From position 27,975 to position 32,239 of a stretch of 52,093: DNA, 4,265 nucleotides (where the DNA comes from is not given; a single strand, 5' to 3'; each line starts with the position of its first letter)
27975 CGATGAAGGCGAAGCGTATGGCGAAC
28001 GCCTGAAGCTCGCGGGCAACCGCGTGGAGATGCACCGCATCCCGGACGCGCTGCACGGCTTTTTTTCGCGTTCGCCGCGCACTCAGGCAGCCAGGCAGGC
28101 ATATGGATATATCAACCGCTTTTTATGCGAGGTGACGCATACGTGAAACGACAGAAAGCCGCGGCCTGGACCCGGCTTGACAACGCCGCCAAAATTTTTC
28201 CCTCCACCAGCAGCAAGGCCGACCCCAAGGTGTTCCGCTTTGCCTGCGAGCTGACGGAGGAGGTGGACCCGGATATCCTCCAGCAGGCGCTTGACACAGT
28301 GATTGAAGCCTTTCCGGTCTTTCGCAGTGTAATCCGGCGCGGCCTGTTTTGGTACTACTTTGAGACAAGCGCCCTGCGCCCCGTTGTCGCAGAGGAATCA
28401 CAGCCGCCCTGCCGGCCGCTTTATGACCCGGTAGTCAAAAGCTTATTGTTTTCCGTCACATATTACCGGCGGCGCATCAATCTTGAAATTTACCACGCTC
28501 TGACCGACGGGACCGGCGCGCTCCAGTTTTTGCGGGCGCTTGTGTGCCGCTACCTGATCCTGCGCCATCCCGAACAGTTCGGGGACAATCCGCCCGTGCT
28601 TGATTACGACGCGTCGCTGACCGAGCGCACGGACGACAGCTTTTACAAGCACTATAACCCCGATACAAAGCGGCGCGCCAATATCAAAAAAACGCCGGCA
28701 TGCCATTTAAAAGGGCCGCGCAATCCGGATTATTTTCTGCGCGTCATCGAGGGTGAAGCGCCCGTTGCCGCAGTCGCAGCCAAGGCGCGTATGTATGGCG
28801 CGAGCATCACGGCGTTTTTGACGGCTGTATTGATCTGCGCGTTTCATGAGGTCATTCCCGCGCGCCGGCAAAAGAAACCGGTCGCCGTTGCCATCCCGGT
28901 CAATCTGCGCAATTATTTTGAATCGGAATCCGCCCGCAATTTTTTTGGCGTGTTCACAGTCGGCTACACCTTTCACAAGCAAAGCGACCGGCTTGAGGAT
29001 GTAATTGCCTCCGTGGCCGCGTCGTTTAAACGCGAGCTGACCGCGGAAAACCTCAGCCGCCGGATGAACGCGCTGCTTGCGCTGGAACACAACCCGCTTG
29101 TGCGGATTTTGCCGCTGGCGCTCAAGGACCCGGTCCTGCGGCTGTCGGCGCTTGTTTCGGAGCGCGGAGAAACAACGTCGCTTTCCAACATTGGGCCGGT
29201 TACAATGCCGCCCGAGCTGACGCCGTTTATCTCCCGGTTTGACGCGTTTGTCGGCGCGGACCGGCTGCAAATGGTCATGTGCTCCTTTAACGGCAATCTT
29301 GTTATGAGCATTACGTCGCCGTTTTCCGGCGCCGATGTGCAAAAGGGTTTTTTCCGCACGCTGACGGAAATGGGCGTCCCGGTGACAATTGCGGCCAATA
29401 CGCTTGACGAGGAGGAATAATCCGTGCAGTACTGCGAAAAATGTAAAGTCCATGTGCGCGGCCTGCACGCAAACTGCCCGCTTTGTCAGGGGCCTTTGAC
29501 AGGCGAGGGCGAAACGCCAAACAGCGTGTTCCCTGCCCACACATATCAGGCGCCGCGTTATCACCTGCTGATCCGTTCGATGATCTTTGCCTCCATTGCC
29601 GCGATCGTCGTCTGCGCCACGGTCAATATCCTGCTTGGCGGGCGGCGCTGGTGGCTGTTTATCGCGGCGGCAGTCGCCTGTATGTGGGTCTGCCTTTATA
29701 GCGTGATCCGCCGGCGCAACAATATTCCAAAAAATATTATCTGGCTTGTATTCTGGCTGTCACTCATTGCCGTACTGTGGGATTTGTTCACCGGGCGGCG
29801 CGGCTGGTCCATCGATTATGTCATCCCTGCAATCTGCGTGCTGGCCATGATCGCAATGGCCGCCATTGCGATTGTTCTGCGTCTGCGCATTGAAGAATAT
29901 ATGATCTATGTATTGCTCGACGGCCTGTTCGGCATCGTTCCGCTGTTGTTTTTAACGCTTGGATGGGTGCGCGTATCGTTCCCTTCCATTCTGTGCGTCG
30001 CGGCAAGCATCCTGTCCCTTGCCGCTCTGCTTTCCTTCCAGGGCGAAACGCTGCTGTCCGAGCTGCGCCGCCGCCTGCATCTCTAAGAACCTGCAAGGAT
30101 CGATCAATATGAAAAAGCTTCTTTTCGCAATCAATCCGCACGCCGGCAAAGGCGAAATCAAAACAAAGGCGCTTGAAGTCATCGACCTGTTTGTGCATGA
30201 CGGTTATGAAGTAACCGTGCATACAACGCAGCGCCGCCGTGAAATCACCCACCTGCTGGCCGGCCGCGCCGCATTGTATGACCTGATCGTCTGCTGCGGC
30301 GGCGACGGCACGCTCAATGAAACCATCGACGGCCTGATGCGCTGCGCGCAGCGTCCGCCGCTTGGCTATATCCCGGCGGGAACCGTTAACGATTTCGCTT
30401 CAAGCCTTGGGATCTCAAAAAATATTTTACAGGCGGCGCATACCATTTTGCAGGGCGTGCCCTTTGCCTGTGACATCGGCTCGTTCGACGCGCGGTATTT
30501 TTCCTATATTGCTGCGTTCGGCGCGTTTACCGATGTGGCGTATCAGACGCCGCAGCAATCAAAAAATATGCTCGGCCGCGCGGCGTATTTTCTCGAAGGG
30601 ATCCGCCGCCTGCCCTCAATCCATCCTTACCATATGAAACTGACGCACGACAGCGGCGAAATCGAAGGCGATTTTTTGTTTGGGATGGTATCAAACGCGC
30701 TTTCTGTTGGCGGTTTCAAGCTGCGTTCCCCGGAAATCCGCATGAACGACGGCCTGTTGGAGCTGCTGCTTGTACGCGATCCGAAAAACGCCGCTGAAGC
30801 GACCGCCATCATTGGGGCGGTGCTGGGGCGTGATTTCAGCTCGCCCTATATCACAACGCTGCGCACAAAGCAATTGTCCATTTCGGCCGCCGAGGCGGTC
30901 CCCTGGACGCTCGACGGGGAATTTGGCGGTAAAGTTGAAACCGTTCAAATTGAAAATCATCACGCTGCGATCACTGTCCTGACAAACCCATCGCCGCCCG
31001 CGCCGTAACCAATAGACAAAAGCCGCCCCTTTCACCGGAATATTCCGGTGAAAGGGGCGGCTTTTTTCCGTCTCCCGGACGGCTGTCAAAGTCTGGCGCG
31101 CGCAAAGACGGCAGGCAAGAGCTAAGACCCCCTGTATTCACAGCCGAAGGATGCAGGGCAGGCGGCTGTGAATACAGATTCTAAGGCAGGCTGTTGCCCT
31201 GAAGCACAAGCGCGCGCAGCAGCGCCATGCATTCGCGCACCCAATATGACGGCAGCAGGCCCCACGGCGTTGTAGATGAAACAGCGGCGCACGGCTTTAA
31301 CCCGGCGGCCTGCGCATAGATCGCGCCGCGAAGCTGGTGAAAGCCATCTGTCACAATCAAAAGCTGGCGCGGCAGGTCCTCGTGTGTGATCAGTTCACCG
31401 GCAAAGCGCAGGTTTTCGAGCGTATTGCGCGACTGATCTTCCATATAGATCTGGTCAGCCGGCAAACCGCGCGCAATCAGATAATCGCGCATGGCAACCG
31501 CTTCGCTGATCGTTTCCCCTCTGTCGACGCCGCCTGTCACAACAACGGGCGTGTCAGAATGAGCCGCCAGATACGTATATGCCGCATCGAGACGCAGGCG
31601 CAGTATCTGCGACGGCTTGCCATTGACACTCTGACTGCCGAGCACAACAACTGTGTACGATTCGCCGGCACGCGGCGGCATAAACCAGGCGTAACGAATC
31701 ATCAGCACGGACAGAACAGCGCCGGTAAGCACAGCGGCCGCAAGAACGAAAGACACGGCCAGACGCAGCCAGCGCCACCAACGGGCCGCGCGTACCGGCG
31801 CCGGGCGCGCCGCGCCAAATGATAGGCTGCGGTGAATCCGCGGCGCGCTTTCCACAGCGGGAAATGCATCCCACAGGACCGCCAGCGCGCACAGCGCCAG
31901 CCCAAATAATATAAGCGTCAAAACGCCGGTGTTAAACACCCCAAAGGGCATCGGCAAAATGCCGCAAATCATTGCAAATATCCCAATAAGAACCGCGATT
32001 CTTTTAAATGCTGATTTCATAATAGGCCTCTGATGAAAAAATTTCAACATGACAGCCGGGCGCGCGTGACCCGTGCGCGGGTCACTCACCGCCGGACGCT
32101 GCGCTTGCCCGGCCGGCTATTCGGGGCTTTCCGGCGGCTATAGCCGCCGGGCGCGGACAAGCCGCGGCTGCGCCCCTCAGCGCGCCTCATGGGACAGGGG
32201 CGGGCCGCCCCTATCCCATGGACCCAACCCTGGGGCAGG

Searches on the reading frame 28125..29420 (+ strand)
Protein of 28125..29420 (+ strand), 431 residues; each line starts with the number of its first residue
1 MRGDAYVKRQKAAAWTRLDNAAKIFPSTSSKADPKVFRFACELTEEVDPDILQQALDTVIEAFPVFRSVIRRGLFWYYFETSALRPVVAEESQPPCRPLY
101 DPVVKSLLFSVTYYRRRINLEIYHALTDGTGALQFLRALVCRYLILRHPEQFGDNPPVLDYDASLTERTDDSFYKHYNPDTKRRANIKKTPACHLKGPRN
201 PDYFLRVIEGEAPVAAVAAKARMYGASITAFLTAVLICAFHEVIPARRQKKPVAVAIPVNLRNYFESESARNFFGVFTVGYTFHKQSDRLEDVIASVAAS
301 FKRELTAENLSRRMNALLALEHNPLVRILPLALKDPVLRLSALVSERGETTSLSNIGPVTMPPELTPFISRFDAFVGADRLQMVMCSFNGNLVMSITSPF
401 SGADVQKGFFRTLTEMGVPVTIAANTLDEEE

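Call 39: search_protein_families(library=pfam, proteins=[window:28125-29420:+], max_evalue=0.00001)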
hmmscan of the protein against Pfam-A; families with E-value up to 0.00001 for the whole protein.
window:28125-29420:+ (431 aa): 1 family
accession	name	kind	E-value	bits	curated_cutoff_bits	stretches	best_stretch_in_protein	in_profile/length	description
PF07247.17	AATase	-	1.5e-06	27.6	22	1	214-359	277-434/500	Alcohol acetyltransferase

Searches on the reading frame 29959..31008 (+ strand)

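Call 39: search_protein_families(library=pfam, proteins=[window:29959-31008:+], max_evalue=0.00001)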
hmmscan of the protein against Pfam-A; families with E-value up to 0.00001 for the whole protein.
window:29959-31008:+ (349 aa): 2 families
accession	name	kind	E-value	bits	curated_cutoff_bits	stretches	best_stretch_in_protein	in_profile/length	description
PF00781.29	DAGK_cat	-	1.3e-30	106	23.6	1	53-175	1-124/125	Diacylglycerol kinase catalytic domain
PF19279.4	YegS_C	-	4.9e-12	46.3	27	1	197-328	14-145/158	YegS C-terminal NAD kinase beta sandwich-like domain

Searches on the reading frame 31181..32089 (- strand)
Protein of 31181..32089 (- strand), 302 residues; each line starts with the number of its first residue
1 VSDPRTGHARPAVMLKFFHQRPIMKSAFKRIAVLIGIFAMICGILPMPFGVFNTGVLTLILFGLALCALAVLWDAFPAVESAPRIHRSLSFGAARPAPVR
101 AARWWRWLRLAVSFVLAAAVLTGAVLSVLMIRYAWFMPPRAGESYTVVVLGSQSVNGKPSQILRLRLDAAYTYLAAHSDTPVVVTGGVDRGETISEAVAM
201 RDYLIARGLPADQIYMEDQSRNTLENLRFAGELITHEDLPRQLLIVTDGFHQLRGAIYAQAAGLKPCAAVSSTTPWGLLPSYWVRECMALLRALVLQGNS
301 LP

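Call 39: search_protein_families(library=pfam, proteins=[window:31181-32089:-], max_evalue=0.00001)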
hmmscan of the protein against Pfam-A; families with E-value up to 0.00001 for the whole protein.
window:31181-32089:- (302 aa): 1 family
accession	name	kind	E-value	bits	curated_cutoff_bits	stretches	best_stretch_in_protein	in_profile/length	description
PF02698.23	DUF218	-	1.6e-27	96.4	27.6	1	146-288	2-132/133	DUF218 domain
